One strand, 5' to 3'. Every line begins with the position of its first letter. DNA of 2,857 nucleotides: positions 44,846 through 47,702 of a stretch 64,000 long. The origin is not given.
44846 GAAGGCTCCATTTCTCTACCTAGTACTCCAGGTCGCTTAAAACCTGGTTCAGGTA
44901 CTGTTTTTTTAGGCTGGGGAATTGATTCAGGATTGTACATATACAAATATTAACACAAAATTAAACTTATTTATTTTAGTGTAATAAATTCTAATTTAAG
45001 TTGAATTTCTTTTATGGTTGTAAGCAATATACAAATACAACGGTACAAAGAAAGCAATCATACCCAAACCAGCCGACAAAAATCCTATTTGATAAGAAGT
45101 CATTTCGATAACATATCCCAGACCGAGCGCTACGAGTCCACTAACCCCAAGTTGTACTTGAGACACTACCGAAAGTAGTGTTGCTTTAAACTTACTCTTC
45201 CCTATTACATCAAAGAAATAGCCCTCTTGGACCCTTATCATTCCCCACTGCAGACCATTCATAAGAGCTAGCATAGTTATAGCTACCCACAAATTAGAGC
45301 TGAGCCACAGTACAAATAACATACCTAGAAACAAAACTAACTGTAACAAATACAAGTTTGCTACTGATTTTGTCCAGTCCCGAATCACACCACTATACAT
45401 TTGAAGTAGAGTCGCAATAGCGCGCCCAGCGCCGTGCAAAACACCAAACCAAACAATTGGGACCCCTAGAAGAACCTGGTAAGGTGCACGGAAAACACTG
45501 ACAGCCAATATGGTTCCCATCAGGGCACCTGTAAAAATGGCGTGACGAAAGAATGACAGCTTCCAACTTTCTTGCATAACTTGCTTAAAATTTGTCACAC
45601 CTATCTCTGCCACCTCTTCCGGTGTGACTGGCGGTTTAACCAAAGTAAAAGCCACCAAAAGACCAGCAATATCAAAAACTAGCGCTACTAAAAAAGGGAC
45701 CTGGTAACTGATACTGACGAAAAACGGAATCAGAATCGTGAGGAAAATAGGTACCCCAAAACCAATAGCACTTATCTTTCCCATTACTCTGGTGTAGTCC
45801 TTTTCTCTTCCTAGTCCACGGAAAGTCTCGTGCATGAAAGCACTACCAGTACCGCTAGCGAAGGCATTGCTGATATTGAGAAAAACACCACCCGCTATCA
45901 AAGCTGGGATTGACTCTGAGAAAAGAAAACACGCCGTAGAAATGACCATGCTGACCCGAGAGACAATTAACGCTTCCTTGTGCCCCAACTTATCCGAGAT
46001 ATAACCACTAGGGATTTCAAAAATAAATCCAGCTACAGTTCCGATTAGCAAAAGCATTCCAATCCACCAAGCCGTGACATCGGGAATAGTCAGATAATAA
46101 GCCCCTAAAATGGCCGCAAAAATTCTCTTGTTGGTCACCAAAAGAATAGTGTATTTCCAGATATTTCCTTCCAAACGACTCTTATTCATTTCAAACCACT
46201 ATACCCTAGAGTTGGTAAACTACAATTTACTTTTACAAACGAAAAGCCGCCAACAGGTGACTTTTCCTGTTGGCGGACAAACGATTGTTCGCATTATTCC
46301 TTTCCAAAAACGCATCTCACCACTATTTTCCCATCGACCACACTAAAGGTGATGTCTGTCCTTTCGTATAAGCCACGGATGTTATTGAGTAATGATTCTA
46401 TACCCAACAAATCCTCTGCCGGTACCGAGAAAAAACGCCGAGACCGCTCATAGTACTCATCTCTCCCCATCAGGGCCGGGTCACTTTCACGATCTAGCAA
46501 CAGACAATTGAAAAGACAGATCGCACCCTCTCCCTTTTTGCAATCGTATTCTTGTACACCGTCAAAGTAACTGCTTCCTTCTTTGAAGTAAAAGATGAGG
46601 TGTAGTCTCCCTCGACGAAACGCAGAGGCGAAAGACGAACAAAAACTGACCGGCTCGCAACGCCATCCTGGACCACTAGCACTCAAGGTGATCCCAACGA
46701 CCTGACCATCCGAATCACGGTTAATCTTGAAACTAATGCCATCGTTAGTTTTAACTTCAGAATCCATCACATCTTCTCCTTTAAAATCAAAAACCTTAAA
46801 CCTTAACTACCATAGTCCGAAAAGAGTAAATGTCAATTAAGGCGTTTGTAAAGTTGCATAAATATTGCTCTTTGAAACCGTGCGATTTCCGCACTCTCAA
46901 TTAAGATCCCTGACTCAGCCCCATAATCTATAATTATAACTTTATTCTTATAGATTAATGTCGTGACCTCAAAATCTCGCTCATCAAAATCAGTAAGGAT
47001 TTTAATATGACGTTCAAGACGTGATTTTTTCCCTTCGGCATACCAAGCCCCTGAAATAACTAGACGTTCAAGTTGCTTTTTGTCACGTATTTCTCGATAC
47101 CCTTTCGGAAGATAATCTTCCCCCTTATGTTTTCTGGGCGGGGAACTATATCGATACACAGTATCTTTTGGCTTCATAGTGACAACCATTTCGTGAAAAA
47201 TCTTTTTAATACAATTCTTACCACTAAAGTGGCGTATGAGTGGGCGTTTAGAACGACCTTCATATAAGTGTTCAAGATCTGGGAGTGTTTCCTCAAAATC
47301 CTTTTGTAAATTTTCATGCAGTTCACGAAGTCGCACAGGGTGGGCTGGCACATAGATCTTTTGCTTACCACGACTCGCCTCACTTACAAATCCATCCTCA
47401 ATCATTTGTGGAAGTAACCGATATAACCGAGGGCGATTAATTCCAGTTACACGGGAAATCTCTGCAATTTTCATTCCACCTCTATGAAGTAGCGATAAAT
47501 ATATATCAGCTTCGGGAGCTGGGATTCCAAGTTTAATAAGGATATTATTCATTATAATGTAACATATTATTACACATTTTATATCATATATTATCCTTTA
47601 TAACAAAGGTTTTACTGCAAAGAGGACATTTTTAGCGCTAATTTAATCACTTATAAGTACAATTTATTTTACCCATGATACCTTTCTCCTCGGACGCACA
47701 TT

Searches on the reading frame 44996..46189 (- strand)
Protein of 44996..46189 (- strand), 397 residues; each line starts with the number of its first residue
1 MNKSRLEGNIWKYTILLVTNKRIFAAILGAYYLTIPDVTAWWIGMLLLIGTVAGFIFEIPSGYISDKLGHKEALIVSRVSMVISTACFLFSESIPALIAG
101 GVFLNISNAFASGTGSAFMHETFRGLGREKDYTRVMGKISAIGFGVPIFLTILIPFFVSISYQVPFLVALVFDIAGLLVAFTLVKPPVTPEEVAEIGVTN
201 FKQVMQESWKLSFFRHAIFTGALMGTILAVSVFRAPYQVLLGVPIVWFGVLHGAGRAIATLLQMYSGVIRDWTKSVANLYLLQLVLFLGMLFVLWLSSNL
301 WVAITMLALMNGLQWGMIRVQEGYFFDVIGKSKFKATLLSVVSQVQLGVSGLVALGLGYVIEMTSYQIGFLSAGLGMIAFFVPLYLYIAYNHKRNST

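Call 17: search_protein_families(library=pfam, proteins=[window:44996-46189:-], max_evalue=0.001)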
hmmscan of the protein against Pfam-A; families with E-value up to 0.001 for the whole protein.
window:44996-46189:- (397 aa): 1 family
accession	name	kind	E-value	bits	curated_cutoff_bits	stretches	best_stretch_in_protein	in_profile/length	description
PF07690.21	MFS_1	-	2.7e-17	63.1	33.4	1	19-316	10-309/347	Major Facilitator Superfamily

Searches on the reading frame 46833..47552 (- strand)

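Call 18: search_protein_families(library=pfam, proteins=[window:46833-47552:-], max_evalue=0.001)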
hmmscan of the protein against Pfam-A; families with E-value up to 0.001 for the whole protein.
window:46833-47552:- (239 aa): 2 families
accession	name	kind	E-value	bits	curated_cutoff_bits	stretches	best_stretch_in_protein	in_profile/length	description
PF01978.25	TrmB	-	1.8e-12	47.3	25.6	1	7-72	3-67/68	Sugar-specific transcriptional regulator TrmB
PF09339.16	HTH_IclR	-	1.2e-05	25.4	22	1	23-57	15-49/52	IclR helix-turn-helix domain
